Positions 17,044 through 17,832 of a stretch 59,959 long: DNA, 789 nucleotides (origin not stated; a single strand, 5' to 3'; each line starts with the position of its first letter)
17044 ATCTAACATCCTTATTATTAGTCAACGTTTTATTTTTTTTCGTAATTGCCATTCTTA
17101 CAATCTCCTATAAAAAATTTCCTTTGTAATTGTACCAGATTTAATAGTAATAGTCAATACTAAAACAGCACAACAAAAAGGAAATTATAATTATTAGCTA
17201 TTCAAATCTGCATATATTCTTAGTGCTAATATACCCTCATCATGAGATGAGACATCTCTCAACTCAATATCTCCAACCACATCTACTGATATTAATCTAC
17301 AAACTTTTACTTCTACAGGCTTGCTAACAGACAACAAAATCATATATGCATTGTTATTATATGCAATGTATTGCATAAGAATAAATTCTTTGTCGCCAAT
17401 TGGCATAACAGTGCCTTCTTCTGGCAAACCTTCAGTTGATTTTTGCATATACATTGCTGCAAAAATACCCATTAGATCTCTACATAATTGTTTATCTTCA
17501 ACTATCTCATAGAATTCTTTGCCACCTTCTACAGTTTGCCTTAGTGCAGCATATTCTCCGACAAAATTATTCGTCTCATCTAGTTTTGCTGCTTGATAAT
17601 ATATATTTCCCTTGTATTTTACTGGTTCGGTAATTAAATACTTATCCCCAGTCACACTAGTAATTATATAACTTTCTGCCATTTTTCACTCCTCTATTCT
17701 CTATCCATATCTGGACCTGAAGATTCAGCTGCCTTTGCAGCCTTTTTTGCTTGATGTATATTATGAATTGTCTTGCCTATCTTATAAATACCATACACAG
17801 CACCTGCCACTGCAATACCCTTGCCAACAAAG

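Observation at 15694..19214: A duplicated two-gene module: a Gly/Ala-zipper membrane protein followed by a double-DUF1292-like acidic protein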

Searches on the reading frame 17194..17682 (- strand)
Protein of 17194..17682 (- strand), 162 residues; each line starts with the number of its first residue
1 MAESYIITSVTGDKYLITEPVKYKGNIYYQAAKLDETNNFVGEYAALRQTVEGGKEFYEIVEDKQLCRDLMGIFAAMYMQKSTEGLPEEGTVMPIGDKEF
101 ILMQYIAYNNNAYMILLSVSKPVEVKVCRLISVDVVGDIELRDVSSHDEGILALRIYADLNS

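Call 3: search_protein_families(library=pfam, proteins=[window:17194-17682:-], max_evalue=1)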
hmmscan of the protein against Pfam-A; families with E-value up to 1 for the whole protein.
window:17194-17682:- (162 aa): 1 family
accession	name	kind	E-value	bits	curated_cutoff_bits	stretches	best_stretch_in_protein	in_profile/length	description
PF23629.1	Death_MADD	-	0.1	13.1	27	1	99-139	28-69/76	MAP kinase-activating death domain protein death domain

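Call 4: search_protein_families(library=ncbifam, proteins=[window:17194-17682:-], max_evalue=1)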
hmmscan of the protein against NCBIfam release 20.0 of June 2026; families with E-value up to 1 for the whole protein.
window:17194-17682:- (162 aa): 0 families

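Call 16: find_homologous_proteins(query=A1, max_evalue=0.001)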
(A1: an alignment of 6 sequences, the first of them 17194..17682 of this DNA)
Query A1 (6 sequences) (162 aa, profile of the alignment): 5 proteins with E <= 0.001 among 1311 candidates.
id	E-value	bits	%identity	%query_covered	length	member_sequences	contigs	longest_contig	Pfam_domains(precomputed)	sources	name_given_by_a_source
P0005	1.2e-64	235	28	91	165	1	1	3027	-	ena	-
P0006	4.7e-63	230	25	96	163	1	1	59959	PF06949.17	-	-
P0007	8.0e-63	229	26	96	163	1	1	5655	PF06949.17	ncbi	-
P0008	3.2e-58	214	100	100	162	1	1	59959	-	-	-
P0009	3.3e-47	178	29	88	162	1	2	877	-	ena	-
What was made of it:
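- Tried and rejected: The profile of the small proteins found only 5 proteins (call 16).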

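Call 34: search_solved_structures(query=A3, max_evalue=10, show_alignments=2)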
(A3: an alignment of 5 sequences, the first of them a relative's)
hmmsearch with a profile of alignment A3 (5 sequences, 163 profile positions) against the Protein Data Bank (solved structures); distinct sequences matched with E-value up to 10: 2.
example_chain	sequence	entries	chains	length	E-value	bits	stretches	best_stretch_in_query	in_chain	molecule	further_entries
8ji1_A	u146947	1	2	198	0.057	16.3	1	23-90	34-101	Inosine triphosphate pyrophosphatase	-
4ztk_A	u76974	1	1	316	1.2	12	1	87-122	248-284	Cell division protein FtsI/penicillin binding protein 2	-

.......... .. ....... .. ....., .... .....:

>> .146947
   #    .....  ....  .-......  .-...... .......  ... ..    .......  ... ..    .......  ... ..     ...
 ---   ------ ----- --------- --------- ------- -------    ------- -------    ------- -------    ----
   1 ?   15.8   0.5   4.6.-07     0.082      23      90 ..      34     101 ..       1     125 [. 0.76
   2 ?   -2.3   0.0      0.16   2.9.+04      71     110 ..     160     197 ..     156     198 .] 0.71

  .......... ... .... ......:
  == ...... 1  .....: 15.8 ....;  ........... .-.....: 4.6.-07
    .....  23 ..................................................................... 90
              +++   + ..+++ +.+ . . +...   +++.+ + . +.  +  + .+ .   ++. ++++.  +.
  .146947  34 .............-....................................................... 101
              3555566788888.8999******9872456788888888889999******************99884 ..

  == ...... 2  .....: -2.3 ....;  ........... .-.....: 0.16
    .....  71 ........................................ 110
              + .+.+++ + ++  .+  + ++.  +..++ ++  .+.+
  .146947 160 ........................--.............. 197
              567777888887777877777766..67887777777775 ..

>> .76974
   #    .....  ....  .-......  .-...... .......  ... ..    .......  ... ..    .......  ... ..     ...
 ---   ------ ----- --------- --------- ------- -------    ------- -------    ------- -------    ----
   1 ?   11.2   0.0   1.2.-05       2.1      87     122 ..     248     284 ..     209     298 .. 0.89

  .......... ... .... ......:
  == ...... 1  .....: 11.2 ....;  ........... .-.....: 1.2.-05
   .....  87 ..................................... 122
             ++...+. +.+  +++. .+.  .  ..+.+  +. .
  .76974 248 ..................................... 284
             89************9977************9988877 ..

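Call 41: predict_structure(alignment_id=A3)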
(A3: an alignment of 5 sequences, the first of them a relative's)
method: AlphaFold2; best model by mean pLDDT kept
length: 163 residues; sequences in the alignment: 5
mean_pLDDT: 83.5   pTM: 0.73
mean pLDDT of the five models: 83.5, 83.5, 83.2, 81.8, 81.2
residues with pLDDT >= 90: 33; 70-90: 117; 50-70: 8; < 50: 5
segments of 3 or more residues with pLDDT < 50: 1-3
pLDDT, mean of each block of 10 residues (from residue 1): 72 89 89 85 89 89 85 81 84 84 86 83 84 76 87 84 45
secondary structure, 60 per line:
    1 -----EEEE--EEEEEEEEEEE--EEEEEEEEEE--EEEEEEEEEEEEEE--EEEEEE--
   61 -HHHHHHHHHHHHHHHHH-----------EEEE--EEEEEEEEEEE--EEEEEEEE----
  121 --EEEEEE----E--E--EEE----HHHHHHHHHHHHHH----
elements in order: E6-9 E12-22 E25-34 E37-50 E53-58 H62-78 E90-93 E96-106 E109-116 E123-128 E139-141 H146-159
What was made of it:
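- On DUF1292 (PF06949): The AF2 model shows two beta-sheet-plus-helix units (call 41).
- Closest known: PUR-alpha / Whirly-like repeats. Same: The AF2 model of the small protein has two units of 4-5 strands plus a helix (call 41).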

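Call 45: fold_search(model_id=the predicted structure, library=pdb)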
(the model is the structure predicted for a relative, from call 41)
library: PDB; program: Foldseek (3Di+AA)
matches with E <= 10: 1188; with E <= 0.001: 0
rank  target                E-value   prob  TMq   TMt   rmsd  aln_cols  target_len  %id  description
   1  8cht_D                1.8e-02  0.44  0.20  0.22  17.2       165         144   10  Crystal structure of human PURA (fragment Glu57-Glu212, PUR repeat I and II) (released 2024-02-21)
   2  8chv_B                2.1e-02  0.54  0.22  0.23  16.8       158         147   11  Crystal structure of human PURA (fragment Glu57-Glu212, PUR repeat I and II) R140P mutant (released 2024-02-21)
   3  8chv_D                2.9e-02  0.28  0.17  0.18  16.1       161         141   10  Crystal structure of human PURA (fragment Glu57-Glu212, PUR repeat I and II) R140P mutant (released 2024-02-21)
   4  3k44_A                5.6e-02  0.44  0.23  0.24  15.6       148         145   12  Crystal Structure of Drosophila melanogaster Pur-alpha (released 2009-10-27)
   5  4dmo_A                5.9e-02  0.14  0.14  0.10  17.4       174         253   15  Crystal structure of the (BACCR)NAT3 arylamine N-acetyltransferase from Bacillus cereus reveals a unique Cys-His-Glu c (released 2013-06-26)
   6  7wb4_J                6.3e-02  0.44  0.21  0.05  14.1       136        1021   15  Cryo-EM structure of the NR subunit from X. laevis NPC (released 2022-03-02)
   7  9kod_A                6.6e-02  0.35  0.23  0.12  14.2       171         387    9  Neuraminidase of A/dairy cow/Minnesota/24_016288-003/2024 (dcMN24 N1) in complex with CAV-F6 Fab (released 2025-07-02)
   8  7wb4_j                7.4e-02  0.51  0.21  0.05  17.0       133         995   13  Cryo-EM structure of the NR subunit from X. laevis NPC (released 2022-03-02)
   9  6xn2_A                7.8e-02  0.66  0.25  0.14  12.8       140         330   11  Crystal structure of the GH43_1 enzyme from Xanthomonas citri complexed with xylotriose (released 2020-12-02)
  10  5fgp_A                7.8e-02  0.33  0.21  0.23  15.9       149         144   11  Crystal structure of D. melanogaster Pur-alpha repeat I-II in complex with DNA. (released 2016-01-20)
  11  5mum                  1.1e-01  0.28  0.19  0.10  16.1       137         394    9  Glycoside Hydrolase BACINT_00347 (released 2017-04-26)
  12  6zqa_UQ               1.1e-01  0.47  0.25  0.07  12.4       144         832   11  Cryo-EM structure of the 90S pre-ribosome from Saccharomyces cerevisiae, state A (Poly-Ala) (released 2020-09-23)
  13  7qep_S4               1.2e-01  0.23  0.21  0.14  16.3       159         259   12  Cryo-EM structure of the ribosome from Encephalitozoon cuniculi (released 2022-02-09)
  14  8p52                  1.3e-01  0.21  0.20  0.02  16.5       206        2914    6  Photorhabdus luminescens Makes caterpillars floppy (Mcf) toxin (released 2023-11-01)
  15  8chv_A                1.3e-01  0.16  0.18  0.19  17.7       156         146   11  Crystal structure of human PURA (fragment Glu57-Glu212, PUR repeat I and II) R140P mutant (released 2024-02-21)
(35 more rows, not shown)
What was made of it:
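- On PUR / Whirly fold: The top Foldseek hits are PUR-alpha repeats, but with E 0.018-0.06 and TM-score about 0.2 (call 45).
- Closest known: PUR-alpha / Whirly-like repeats. Same: PUR-alpha repeats I-II are the top Foldseek PDB hits (call 45).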

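Call 49: find_related_loci(query=A4, collection=metagenome_contigs, flank=10000)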
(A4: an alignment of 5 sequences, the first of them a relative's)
Query A4 (163 aa) in metagenome_contigs; peptide patterns used: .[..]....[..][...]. (x = any residue, [..] = any of these).
203 stretches matched a pattern, but none encodes a relative of the query by tblastn (E <= 1e-3).

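Call 68: find_encoding_contigs(protein=P0008, flank=3000, max_places=4)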
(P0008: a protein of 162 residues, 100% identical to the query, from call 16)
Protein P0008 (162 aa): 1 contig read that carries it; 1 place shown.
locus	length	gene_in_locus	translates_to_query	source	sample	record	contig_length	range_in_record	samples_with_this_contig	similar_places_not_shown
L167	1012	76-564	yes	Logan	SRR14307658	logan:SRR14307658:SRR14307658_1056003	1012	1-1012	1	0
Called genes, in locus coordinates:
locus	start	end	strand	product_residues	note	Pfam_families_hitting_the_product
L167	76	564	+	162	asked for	-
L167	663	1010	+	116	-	?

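Call 69: find_encoding_contigs(protein=P0009, flank=5000, max_places=4)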
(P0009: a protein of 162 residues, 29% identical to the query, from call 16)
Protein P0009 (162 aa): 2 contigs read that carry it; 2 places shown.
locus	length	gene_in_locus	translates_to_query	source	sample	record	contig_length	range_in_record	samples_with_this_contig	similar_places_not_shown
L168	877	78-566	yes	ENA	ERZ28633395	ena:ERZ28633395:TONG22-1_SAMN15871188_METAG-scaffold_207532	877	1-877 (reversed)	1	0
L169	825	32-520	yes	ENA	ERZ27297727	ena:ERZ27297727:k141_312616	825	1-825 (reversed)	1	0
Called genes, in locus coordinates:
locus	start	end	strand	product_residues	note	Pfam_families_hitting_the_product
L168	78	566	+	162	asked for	-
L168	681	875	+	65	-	?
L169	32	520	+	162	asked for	-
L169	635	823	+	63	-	?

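Call 70: search_protein_families(library=padloc, proteins=[window:17194-17682:-], max_evalue=1)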
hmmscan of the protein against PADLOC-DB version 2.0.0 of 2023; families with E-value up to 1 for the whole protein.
window:17194-17682:- (162 aa): 0 families

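Call 71: search_protein_families(library=phrogs, proteins=[window:17194-17682:-], max_evalue=1)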
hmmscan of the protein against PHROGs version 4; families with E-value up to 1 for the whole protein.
window:17194-17682:- (162 aa): 0 families

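Call 74: search_protein_families(library=pfam, alignment_id=A6, max_evalue=0.1)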
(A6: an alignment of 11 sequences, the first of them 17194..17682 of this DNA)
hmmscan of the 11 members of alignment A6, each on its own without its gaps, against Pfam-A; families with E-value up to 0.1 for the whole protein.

A. member 1, window:17194-17682:- (162 aa): 0 families

B. families by the number of members that match (of 11 scanned): 7 families
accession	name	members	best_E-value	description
PF06949.16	DUF1292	7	3.9e-09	Protein of unknown function (DUF1292)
PF08966.16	DUF1882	1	0.001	Domain of unknown function (DUF1882)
PF16595.10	Cas9_PI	1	0.0064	PAM-interacting domain of CRISPR-associated endonuclease Cas9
PF14323.11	GxGYxYP_C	1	0.036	GxGYxYP putative glycoside hydrolase C-terminal domain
PF13210.11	DUF4018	1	0.041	Domain of unknown function (DUF4018)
PF00036.39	EF-hand_1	1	0.056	EF hand domain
PF16005.11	MOEP19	1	0.079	KH-like RNA-binding domain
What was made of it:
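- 17194..17682 (-): A-type small protein (162 aa, pI 4.6), tandem DUF1292-like, 11 nt after the large gene. It has no Pfam hit of its own (calls 3, 74).
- On DUF1292 (PF06949): 7 of 11 family members hit at E <= 0.1 (call 74).
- Checked: It belongs to the same family, of which 7 of 11 members hit DUF1292 (call 74).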

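Call 85: search_solved_structures(query=A6, max_evalue=1)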
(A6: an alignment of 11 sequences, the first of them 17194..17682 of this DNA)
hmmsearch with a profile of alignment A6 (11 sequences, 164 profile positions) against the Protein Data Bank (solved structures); distinct sequences matched with E-value up to 1: 2.
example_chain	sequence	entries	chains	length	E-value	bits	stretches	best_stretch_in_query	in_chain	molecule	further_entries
9i38_A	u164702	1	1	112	0.36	13.7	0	44-91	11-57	m4D2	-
3os7_A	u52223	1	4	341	0.64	12.9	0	40-89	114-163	galactose mutarotase-like protein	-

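Call 88: fold_search(model_id=the predicted structure, library=viral)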
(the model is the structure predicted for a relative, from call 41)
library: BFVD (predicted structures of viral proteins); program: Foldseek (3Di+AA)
matches with E <= 10: 1408; with E <= 0.001: 0
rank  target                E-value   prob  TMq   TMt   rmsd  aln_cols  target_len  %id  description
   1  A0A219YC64            3.1e-03  0.98  0.26  0.33  13.9       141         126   14  Uncharacterized protein [Aeromonas phage 65.2]
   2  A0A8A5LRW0            1.2e-02  0.57  0.24  0.10  19.6       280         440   11  Uncharacterized protein [Arthrobacter phage Prairie]
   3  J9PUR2                1.2e-02  0.23  0.14  0.16  14.5       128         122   13  Uncharacterized protein [Bacillus phage BPS13]
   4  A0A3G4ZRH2            1.5e-02  0.33  0.19  0.14  17.4       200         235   14  Uncharacterized protein [Dasosvirus sp.]
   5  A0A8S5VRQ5            1.6e-02  0.60  0.23  0.07  15.1       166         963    8  (no name in the UniProt tables at hand)
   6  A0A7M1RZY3            2.1e-02  0.35  0.20  0.08  14.6       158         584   11  Uncharacterized protein [uncultured phage cr114_1]
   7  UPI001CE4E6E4         2.1e-02  0.20  0.16  0.09  15.1       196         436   10  (no name look-up for this kind of identifier)
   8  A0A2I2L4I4            2.7e-02  0.60  0.20  0.10  14.7       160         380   13  Uncharacterized protein [Orpheovirus IHUMI-LCC2]
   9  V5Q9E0                2.7e-02  0.28  0.19  0.06  20.2       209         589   13  Uncharacterized protein [Xylella phage Sano]
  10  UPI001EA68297         3.0e-02  0.33  0.18  0.17  17.6       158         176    7  (no name look-up for this kind of identifier)
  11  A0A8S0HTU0            3.0e-02  0.25  0.16  0.13  20.4       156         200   12  (no name in the UniProt tables at hand)
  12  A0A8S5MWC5            3.4e-02  0.57  0.26  0.12  15.7       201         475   11  Uncharacterized protein [Myoviridae sp. ct3wi9]
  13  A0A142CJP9            3.8e-02  0.44  0.23  0.19   9.7       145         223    9  (no name in the UniProt tables at hand)
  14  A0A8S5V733            4.2e-02  1.00  0.28  0.48   3.9        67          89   22  Uncharacterized protein [CrAss-like virus sp. ctXt06]
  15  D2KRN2                4.2e-02  0.54  0.19  0.26  15.0       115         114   11  Neuraminidase (Fragment) [Influenza A virus (A/Israel/6290/2009(H1N1))]
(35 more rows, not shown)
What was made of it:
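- Tried and rejected: Foldseek of the small-protein model against PDB and BFVD gave nothing significant (calls 45, 88).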
